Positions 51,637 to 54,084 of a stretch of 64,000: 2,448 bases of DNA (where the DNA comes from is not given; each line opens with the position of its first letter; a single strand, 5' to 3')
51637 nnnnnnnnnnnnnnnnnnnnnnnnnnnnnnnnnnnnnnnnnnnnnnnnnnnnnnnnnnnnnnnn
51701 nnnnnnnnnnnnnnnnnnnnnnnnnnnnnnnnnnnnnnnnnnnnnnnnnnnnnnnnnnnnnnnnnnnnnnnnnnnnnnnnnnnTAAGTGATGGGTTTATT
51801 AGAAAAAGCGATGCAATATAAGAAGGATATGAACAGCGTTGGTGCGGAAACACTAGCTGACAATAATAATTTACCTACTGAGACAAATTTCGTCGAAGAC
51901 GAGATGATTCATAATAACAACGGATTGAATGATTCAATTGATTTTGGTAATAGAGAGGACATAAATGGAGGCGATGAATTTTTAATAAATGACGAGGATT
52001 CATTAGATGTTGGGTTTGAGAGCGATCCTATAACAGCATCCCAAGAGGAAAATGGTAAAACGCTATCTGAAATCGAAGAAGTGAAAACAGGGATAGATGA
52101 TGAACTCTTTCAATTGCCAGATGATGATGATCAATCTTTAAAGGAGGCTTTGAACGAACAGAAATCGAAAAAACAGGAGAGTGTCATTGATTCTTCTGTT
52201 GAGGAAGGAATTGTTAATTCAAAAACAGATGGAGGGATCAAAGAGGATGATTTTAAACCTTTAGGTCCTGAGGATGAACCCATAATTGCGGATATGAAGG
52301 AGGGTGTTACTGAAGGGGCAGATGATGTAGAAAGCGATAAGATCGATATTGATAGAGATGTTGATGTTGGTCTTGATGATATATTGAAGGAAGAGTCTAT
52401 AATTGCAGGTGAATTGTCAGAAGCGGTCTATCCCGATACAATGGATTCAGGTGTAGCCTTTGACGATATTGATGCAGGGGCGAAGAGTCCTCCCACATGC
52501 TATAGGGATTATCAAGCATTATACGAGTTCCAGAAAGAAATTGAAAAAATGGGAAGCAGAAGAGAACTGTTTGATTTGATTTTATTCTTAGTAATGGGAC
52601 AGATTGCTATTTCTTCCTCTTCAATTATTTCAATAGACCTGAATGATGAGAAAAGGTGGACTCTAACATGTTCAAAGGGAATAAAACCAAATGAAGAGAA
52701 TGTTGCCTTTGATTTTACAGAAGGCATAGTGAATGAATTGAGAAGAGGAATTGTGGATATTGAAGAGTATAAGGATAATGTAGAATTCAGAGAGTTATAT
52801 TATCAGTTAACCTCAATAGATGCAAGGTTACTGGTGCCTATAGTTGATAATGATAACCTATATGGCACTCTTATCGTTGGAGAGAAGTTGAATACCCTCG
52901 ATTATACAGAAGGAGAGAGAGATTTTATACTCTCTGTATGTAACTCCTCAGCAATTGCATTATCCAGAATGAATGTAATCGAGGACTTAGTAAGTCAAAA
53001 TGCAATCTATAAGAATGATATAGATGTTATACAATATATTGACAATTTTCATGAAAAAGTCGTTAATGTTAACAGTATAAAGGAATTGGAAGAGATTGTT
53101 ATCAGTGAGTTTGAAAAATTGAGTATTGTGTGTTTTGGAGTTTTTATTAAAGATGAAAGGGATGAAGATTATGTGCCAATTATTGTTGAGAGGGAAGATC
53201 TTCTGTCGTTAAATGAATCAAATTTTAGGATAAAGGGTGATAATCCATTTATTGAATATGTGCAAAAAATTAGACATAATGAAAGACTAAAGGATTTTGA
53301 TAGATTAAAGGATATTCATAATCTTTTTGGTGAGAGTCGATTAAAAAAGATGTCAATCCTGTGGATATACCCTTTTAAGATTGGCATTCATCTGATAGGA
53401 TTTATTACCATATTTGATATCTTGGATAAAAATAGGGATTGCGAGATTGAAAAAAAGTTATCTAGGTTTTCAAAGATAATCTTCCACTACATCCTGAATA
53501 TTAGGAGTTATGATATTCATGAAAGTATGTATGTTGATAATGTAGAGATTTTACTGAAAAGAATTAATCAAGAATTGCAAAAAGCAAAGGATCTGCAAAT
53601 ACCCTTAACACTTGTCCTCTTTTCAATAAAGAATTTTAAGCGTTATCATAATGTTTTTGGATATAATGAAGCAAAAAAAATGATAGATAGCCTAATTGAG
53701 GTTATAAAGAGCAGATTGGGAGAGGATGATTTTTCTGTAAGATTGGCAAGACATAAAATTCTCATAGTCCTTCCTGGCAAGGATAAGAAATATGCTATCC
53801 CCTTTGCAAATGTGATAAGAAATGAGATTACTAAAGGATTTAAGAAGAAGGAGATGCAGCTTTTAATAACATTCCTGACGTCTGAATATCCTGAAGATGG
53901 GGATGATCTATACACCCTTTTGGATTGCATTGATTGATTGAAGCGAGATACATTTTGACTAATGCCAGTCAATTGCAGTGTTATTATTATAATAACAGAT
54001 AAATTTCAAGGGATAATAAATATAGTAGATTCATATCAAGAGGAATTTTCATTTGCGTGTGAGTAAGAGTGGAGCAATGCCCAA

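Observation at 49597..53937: Translationally coupled pair of giant hyper-acidic proteins; the second is GAF-GAF plus a degenerate GGDEF domain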

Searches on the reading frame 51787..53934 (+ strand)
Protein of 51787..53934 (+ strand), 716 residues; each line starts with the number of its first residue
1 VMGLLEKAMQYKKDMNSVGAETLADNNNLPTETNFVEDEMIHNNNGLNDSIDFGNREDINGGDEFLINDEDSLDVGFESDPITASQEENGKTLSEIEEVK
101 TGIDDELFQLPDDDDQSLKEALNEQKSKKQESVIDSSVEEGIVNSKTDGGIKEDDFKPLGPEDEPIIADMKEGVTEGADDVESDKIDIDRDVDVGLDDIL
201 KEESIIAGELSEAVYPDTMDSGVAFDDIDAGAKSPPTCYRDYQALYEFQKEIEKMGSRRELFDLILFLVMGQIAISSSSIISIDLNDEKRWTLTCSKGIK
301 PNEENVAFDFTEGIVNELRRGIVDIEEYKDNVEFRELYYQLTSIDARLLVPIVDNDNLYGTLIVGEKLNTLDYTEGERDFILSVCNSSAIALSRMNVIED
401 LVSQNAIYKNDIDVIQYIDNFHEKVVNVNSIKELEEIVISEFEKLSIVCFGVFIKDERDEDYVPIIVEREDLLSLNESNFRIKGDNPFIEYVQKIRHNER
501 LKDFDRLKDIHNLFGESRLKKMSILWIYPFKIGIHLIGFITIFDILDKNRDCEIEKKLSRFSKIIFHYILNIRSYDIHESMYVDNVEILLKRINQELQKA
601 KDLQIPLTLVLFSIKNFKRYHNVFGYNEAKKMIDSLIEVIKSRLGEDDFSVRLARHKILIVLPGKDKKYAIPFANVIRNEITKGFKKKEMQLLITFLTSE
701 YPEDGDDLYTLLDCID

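Call 5: search_protein_families(library=pfam, proteins=[window:51787-53934:+], max_evalue=1)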
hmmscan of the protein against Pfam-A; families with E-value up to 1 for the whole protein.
window:51787-53934:+ (716 aa): 4 families
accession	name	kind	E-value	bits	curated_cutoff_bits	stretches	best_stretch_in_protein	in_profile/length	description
PF00990.26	GGDEF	-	1.2e-10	41.8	23.8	1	584-713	10-145/161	Diguanylate cyclase, GGDEF domain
PF13185.12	GAF_2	-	3.2e-06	27.8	28.6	1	260-392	6-135/136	GAF domain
PF01590.32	GAF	-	0.0062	17.5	22.4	1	322-392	64-133/133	GAF domain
PF10187.15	FAM192A_Fyv6_N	-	0.021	15.4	20.2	1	86-132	8-56/104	FAM192A/Fyv6, N-terminal domain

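Call 8: find_homologous_proteins(query=window:51787-53934:+)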
Query window:51787-53934:+ (716 aa): 4 proteins with E <= 0.001 among 8000 candidates.
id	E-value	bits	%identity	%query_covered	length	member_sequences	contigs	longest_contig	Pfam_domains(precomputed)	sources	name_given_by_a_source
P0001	0.0e+0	1563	100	100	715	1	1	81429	PF13185.13,PF00990.27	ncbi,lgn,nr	ncbi:MAG: diguanylate cyclase [Spirochaetota bacterium]|nr:diguanylate cyclase [Spirochaetota bacter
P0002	3.5e-162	560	42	100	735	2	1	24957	PF00990.27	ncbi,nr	ncbi:MAG: diguanylate cyclase [Spirochaetota bacterium]|nr:diguanylate cyclase [Spirochaetota bacter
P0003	4.7e-129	450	38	100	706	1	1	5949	PF00990.27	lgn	-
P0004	4.8e-118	414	36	100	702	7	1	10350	PF00990.27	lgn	-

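Call 10: find_encoding_contigs(protein=P0002, flank=8000, max_places=3)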
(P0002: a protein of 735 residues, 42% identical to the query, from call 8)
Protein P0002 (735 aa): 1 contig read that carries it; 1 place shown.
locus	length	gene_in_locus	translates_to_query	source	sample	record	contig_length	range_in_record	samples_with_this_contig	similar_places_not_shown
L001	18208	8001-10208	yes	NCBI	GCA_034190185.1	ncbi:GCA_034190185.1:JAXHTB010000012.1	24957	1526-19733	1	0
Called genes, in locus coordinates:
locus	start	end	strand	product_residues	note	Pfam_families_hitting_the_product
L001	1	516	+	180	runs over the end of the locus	-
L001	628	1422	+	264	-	PF00460:Flg_bb_rod, PF22692:LlgE_F_G_D1, PF06429:Flg_bbr_C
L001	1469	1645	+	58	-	-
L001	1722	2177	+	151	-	PF13144:ChapFlgA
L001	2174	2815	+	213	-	PF02107:FlgH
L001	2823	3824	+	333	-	PF02119:FlgI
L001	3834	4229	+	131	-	PF10135:Rod-binding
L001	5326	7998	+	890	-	PF13426:PAS_9 (weak), PF24820:Diguanyl_cycl_sensor (weak)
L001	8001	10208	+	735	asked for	PF00990:GGDEF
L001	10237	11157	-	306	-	PF01476:LysM (weak), PF01551:Peptidase_M23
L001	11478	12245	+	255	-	-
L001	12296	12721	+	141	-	PF04519:Bactofilin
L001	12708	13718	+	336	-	PF04166:PdxA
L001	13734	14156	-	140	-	-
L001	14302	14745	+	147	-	-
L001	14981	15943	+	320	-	-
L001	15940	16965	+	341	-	PF02154:FliM, PF01052:FliMN_C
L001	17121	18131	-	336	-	PF01551:Peptidase_M23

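Call 11: find_encoding_contigs(protein=P0004, flank=8000, max_places=3)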
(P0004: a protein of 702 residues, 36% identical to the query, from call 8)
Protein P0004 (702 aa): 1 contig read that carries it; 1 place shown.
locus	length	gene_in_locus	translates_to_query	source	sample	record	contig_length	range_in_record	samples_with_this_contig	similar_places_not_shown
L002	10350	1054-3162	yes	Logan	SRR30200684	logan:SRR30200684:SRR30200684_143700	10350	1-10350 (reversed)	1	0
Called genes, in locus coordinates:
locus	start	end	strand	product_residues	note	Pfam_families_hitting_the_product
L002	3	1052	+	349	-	?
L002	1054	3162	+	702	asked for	PF00990:GGDEF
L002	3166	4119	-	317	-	PF01476:LysM (weak), PF01551:Peptidase_M23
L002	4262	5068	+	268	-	-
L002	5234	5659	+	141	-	PF04519:Bactofilin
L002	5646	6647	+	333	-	PF04166:PdxA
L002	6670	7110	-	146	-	-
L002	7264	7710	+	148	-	-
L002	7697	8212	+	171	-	PF00515:TPR_1 (faint), PF07719:TPR_2 (faint), PF13181:TPR_8 (faint), PF13424:TPR_12 (faint), PF13431:TPR_17 (faint), PF13432:TPR_16 (faint), PF21033:RMD1-3 (faint), PF13414:TPR_11 (faint)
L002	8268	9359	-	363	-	PF19077:Big_13 (faint)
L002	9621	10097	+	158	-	-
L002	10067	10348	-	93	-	?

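Call 12: find_encoding_contigs(protein=P0003, flank=8000, max_places=3)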
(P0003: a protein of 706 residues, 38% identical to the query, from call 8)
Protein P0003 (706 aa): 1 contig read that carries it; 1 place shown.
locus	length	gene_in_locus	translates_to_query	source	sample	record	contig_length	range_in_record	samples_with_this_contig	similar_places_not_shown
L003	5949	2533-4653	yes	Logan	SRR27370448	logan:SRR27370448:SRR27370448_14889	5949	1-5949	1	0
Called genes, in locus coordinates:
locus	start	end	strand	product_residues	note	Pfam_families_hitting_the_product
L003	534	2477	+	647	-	-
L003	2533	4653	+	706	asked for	PF00990:GGDEF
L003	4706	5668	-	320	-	PF01476:LysM, PF01551:Peptidase_M23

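Call 14: search_protein_families(library=pfam, proteins=[P0002, P0003, P0004], max_evalue=0.1)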
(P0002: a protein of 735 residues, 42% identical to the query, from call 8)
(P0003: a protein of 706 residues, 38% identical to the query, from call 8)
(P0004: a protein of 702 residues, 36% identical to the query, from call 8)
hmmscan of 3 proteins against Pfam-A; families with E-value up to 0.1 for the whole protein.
P0002 (735 aa): 5 families
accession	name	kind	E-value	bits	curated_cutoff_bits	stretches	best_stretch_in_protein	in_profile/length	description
PF00990.26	GGDEF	-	3.2e-09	37.2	23.8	1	603-725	11-139/161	Diguanylate cyclase, GGDEF domain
PF13185.12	GAF_2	-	4.8e-05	24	28.6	1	330-410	58-135/136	GAF domain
PF01590.32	GAF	-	0.002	19.1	22.4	1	276-404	2-127/133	GAF domain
PF06667.17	PspB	-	0.007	16.8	25.6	1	391-424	35-68/73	Phage shock protein B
PF00486.34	Trans_reg_C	-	0.04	14.4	26.2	1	389-446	4-60/77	Transcriptional regulatory protein, C terminal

P0003 (706 aa): 1 family
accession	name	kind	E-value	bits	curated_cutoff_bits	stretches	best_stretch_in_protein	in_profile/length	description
PF00990.26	GGDEF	-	1.8e-11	44.5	23.8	1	581-704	17-146/161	Diguanylate cyclase, GGDEF domain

P0004 (702 aa): 2 families
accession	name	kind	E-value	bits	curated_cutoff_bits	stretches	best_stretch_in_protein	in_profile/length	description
PF00990.26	GGDEF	-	6.7e-08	32.9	23.8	1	578-687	18-132/161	Diguanylate cyclase, GGDEF domain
PF13185.12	GAF_2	-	0.00013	22.6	28.6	0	254-378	15-135/136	GAF domain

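Call 23: search_solved_structures(query=window:51787-53934:+, max_evalue=0.01, show_alignments=3)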
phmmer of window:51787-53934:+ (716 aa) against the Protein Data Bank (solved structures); distinct sequences matched with E-value up to 0.01: 4.
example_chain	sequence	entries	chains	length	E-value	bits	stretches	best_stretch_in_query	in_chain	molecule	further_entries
5m3c_A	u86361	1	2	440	0.00047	22.4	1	588-713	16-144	Diguanylate cyclase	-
6eib_A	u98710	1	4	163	0.0011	21.2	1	597-693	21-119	Sensory box/GGDEF family protein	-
6hbz_A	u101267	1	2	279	0.0057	18.8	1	589-682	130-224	GGDEF domain protein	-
6zxm_A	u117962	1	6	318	0.0062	18.7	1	585-697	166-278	Putative GGDEF/response regulator receiver domain protein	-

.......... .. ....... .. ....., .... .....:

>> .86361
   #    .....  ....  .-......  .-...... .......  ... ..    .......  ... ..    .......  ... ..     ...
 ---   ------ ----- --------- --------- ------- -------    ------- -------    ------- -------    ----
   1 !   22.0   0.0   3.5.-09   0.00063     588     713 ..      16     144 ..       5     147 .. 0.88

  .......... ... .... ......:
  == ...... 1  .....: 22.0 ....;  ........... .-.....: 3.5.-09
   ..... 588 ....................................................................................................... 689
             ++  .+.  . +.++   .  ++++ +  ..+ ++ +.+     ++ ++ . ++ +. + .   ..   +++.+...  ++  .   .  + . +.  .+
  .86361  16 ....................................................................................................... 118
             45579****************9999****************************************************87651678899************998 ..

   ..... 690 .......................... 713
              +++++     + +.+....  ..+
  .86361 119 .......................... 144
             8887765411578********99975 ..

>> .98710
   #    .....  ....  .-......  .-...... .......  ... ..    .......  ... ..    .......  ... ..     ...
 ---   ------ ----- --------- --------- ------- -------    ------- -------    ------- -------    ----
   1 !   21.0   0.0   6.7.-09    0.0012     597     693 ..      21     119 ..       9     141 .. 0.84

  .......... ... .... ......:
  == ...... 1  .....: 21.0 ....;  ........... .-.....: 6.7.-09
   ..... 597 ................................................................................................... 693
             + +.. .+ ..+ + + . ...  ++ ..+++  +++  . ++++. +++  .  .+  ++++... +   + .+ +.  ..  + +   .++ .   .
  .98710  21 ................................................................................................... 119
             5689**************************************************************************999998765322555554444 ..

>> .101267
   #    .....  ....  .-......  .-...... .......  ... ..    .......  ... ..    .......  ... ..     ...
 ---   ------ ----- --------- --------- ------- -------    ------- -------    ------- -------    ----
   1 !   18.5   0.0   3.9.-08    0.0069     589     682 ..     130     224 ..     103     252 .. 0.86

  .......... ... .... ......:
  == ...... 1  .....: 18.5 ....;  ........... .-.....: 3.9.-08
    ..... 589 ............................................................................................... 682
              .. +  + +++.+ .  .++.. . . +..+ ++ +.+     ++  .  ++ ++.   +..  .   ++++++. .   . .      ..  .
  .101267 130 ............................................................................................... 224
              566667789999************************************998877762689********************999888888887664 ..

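Call 42: predict_structure(alignment_id=A3)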
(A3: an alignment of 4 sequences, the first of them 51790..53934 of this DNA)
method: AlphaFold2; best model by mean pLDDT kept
length: 715 residues; sequences in the alignment: 4
mean_pLDDT: 50.8   pTM: 0.35
mean pLDDT of the five models: 50.8, 48.6, 46.6, 41.7, 33.9
residues with pLDDT >= 90: 0; 70-90: 193; 50-70: 146; < 50: 376
segments of 3 or more residues with pLDDT < 50: 1-239, 308-310, 502-505, 515-520, 570-625, 642-671, 682-715
pLDDT, mean of each block of 10 residues (from residue 1): 38 41 29 24 25 25 24 26 23 24 28 35 34 25 24 27 27 26 27 32 29 28 30 36 68 78 85 82 64 69 50 67 83 78 83 82 78 82 85 76 68 72 67 78 79 73 69 58 72 61 53 49 66 63 72 70 59 32 39 44 35 43 49 53 44 42 45 51 43 34 35 34
secondary structure, 60 per line:
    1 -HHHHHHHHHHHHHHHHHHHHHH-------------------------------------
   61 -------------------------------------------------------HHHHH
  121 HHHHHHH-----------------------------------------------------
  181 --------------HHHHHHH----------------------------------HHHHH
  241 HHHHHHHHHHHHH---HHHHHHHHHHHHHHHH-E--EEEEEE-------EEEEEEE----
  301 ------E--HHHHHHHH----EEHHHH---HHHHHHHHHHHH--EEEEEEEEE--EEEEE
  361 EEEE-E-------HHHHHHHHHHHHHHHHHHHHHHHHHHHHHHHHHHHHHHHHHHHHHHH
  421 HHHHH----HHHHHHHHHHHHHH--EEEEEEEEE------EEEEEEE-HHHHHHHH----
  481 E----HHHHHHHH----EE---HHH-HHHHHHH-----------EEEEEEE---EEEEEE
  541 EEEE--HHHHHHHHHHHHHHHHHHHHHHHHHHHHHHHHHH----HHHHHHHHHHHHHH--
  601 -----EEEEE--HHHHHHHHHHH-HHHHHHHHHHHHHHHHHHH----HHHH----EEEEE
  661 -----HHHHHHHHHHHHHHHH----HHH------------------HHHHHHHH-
elements in order (helices of 4 or more, strands of 3 or more residues): H2-23 H116-127 H195-201 H236-253 H257-272 E277-282 E290-296 H310-317 H324-327 H331-342 E345-353 E356-364 H374-425 H430-443 E446-454 E461-467 H469-476 H486-493 H507-513 E525-531 E535-544 H547-580 H585-598 E606-610 H613-623 H625-643 H648-651 E656-660 H666-681 H707-714

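Call 53: fold_search(model_id=the predicted structure, library=pdb)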
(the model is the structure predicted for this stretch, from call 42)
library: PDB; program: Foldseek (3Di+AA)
matches with E <= 10: 729; with E <= 0.001: 336
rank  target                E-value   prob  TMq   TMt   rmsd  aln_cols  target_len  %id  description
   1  1mc0                  5.8e-10  1.00  0.22  0.42  17.2       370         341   16  Regulatory Segment of Mouse 3',5'-Cyclic Nucleotide Phosphodiesterase 2A, Containing the GAF A and GAF B Domains (released 2002-10-02)
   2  9cxh_B                1.5e-09  1.00  0.24  0.23  11.3       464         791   13  Structure of PDE6C in complex with the rod inhibitory p gamma subunit in the presence of cGMP (released 2024-12-18)
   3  8w26                  1.9e-09  1.00  0.27  0.44   9.0       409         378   12  X-ray crystal structure of the GAF-PHY domains of SyB-Cph1 (released 2024-05-22)
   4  3mf0_A                2.3e-09  1.00  0.29  0.46  15.8       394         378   16  Crystal structure of PDE5A GAF domain (89-518) (released 2010-09-22)
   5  9cxg_B                3.6e-09  1.00  0.23  0.22  11.0       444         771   12  Structure of PDE6C in complex with inhibitory cone p gamma in the presence of cGMP (released 2024-12-18)
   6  8rvx_A                4.0e-09  1.00  0.24  0.31  13.3       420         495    9  Cph1 phytochrome PAS-GAF-PHY Y176H mutant (released 2025-03-12)
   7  8u63_A                4.3e-09  1.00  0.26  0.34   9.9       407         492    9  Cryo-EM structure of PsBphP in Pfr state, Dimer of Dimers PSM only (released 2024-08-21)
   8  3lfv_A                4.5e-09  1.00  0.28  0.44  16.3       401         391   16  crystal structure of unliganded PDE5A GAF domain (released 2010-09-22)
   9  8u62_A                5.1e-09  1.00  0.24  0.33  12.9       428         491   11  Cryo-EM structure of PsBphP in Pfr state, Dimer of Dimers FL (released 2024-08-21)
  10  8rvx_D                6.8e-09  1.00  0.25  0.33  10.6       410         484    9  Cph1 phytochrome PAS-GAF-PHY Y176H mutant (released 2025-03-12)
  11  9cxi_A                6.8e-09  1.00  0.23  0.22  15.1       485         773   13  Structure of PDE6C in complex with the rod inhibitory p gamma subunit in the absence of added cGMP (released 2024-12-18)
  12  6ndp_A                7.6e-09  1.00  0.27  0.31   9.1       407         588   10  Crystal structure of the dark-adapted full-length bacteriophytochrome XccBphP mutant L193Q from Xanthomonas campestris (released 2019-12-18)
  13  9cxi_B                9.0e-09  1.00  0.24  0.22  10.8       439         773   12  Structure of PDE6C in complex with the rod inhibitory p gamma subunit in the absence of added cGMP (released 2024-12-18)
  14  6ndp_B                1.0e-08  1.00  0.28  0.32   9.7       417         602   10  Crystal structure of the dark-adapted full-length bacteriophytochrome XccBphP mutant L193Q from Xanthomonas campestris (released 2019-12-18)
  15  8ugs_B                1.1e-08  1.00  0.23  0.21  10.9       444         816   12  Cryo-EM structure of bovine phosphodiesterase 6 bound to cGMP (released 2024-01-17)
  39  5llw_B                4.0e-08  1.00  0.26  0.27  14.2       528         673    9  Bacteriophytochrome activated diguanylyl cyclase from Idiomarina species A28L (released 2017-03-15)
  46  5llw_A                5.6e-08  1.00  0.29  0.30  13.3       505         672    9  Bacteriophytochrome activated diguanylyl cyclase from Idiomarina species A28L (released 2017-03-15)
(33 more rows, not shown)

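Call 68: search_protein_families(library=ncbifam, proteins=[window:51790-53934:+], max_evalue=0.1)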
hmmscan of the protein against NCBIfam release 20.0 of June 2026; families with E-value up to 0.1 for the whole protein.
window:51790-53934:+ (715 aa): 12 families
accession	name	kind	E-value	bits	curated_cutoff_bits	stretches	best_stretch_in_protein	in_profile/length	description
NF041606.1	dguan_cyc_DgcA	equivalog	5.5e-16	58.4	370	2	240-398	13-176/340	diguanylate cyclase DgcA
TIGR00254.1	GGDEF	domain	1.2e-08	34.8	37.4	1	582-693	13-128/168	diguanylate cyclase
NF038266.1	diguan_SiaD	equivalog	1.1e-07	31.6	290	1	582-694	102-215/252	biofilm regulation diguanylate cyclase SiaD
NF047654.1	DiguCycDgcRLepto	equivalog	1.4e-07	30.7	500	1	584-684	143-243/295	diguanylate cyclase DgcR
NF007135.0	PRK09581.1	equivalog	3.4e-06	26.2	474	1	590-682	308-400/457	PleD family two-component system response regulator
NF040885.1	diguan_DgcJ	equivalog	1.7e-05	23.8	500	1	583-689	350-456/493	diguanylate cyclase DgcJ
NF011955.1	PRK15426.1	equivalog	0.00015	20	408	1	587-681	411-505/564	cellulose biosynthesis regulator diguanylate cyclase DgcQ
NF007380.0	PRK09894.1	equivalog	0.0026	17.2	256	1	584-685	139-239/296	diguanylate cyclase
TIGR02916.1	PEP_his_kin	equivalog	0.0037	15.9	300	1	321-403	383-469/679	XrtA/PEP-CTERM system histidine kinase PrsK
NF008467.0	PRK11359.1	equivalog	0.0074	14.3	857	1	601-695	400-494/800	oxygen-sensing cyclic-di-GMP phosphodiesterase DosP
NF045675.1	PhdiestaseDibA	equivalog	0.0098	14.3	980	1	586-711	215-343/623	phosphodiesterase DibA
NF051473.1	DigCycDgcsShew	equivalog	0.014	14.7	400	1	589-676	150-237/291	diguanylate cyclase DgcS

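Call 69: search_protein_families(library=padloc, proteins=[window:51790-53934:+], max_evalue=0.01)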
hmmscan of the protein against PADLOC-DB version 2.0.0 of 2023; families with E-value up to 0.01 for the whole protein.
window:51790-53934:+ (715 aa): 0 families

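Call 76: search_protein_families(library=pfam, proteins=[L001:11478-12242:+], max_evalue=0.1)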
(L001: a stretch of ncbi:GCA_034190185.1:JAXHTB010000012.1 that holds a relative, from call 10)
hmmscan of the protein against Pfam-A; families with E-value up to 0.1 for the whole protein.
L001:11478-12242:+ (255 aa): 0 families
